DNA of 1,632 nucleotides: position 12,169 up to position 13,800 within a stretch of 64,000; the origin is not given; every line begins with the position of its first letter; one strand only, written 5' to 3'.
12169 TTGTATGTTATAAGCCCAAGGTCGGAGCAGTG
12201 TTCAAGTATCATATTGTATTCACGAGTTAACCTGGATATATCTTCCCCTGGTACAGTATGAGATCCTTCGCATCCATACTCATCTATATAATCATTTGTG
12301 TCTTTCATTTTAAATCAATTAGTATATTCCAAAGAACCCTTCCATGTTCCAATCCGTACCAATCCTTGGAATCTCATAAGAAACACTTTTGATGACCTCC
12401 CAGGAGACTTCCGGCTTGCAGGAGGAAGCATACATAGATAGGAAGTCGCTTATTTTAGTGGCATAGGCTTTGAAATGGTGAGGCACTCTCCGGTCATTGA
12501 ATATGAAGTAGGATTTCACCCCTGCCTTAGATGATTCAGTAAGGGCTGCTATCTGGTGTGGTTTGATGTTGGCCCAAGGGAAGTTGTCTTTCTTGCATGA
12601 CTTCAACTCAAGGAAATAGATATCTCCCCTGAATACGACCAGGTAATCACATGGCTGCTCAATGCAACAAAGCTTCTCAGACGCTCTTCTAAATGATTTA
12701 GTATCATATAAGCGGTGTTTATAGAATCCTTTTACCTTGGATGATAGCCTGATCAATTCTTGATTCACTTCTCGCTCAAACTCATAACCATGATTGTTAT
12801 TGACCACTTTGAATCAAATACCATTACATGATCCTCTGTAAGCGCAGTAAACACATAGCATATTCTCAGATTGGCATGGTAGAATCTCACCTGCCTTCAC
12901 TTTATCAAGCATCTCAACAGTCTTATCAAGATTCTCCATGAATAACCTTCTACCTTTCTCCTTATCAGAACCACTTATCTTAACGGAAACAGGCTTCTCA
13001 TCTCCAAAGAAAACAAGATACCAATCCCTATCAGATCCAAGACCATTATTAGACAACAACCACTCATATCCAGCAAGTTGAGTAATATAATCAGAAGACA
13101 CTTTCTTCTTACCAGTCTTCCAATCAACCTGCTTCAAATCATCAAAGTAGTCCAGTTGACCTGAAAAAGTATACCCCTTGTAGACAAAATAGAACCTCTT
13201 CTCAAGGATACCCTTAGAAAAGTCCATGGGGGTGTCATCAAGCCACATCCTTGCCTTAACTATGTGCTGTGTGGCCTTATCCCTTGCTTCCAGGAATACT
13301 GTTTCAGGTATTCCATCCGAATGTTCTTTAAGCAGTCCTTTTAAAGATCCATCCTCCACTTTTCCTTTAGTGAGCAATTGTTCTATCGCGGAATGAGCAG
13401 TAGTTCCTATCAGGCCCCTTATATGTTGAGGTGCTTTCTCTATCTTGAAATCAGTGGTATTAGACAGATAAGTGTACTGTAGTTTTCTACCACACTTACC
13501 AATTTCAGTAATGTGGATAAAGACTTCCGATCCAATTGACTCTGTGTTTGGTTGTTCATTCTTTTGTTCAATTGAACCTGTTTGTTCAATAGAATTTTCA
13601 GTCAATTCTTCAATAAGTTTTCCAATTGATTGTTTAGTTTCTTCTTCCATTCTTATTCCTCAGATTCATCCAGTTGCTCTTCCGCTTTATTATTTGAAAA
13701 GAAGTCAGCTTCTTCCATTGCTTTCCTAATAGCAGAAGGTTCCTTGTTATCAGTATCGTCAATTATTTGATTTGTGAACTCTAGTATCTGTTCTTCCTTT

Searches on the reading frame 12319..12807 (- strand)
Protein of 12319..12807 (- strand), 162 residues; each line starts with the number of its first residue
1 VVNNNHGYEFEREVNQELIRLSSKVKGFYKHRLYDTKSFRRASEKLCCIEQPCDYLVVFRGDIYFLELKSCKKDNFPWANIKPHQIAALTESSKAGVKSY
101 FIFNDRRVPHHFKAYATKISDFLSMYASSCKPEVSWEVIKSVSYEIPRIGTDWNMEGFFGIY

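Call 67: search_protein_families(library=pfam, max_evalue=0.001, proteins=[window:12319-12807:-])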
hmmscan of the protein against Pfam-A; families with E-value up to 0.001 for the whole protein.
window:12319-12807:- (162 aa): 1 family
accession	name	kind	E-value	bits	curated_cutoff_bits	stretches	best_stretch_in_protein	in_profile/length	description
PF03838.20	RecU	-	3.1e-10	40.7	25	1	51-147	52-148/162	Recombination protein U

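Call 73: search_protein_families(library=ncbifam, max_evalue=0.01, proteins=[window:12319-12807:-])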
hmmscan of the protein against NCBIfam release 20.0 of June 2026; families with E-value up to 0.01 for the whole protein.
window:12319-12807:- (162 aa): 4 families
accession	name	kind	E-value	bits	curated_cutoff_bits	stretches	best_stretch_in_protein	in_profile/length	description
NF002581.0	PRK02234.1-2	equivalog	4.1e-08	33.2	154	1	53-146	63-152/170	Holliday junction resolvase RecU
TIGR00648.1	recU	equivalog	4.3e-06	26.7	176.75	1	52-147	57-153/169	Holliday junction resolvase RecU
NF002584.0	PRK02234.1-5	equivalog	0.00039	20.3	236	1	53-147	91-186/206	Holliday junction resolvase RecU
NF002583.0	PRK02234.1-4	equivalog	0.0027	17.4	330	1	52-147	87-183/208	Holliday junction resolvase RecU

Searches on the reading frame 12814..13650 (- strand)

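Call 67: search_protein_families(library=pfam, max_evalue=0.001, proteins=[window:12814-13650:-])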
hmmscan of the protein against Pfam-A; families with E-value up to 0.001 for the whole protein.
window:12814-13650:- (278 aa): 2 families
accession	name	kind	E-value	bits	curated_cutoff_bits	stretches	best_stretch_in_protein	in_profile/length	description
PF12705.13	PDDEXK_1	-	1.8e-13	51.5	22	1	50-276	10-247/247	PD-(D/E)XK nuclease superfamily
PF01930.23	Cas_Cas4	-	4.7e-05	24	22.7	1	165-275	55-158/160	Domain of unknown function DUF83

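Call 73: search_protein_families(library=ncbifam, max_evalue=0.01, proteins=[window:12814-13650:-])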
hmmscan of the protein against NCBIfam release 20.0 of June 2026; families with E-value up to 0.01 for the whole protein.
window:12814-13650:- (278 aa): 1 family
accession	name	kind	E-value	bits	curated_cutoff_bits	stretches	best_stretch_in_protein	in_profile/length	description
TIGR00372.1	cas4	equivalog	2.9e-06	27.2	65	1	151-276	57-179/180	CRISPR-associated protein Cas4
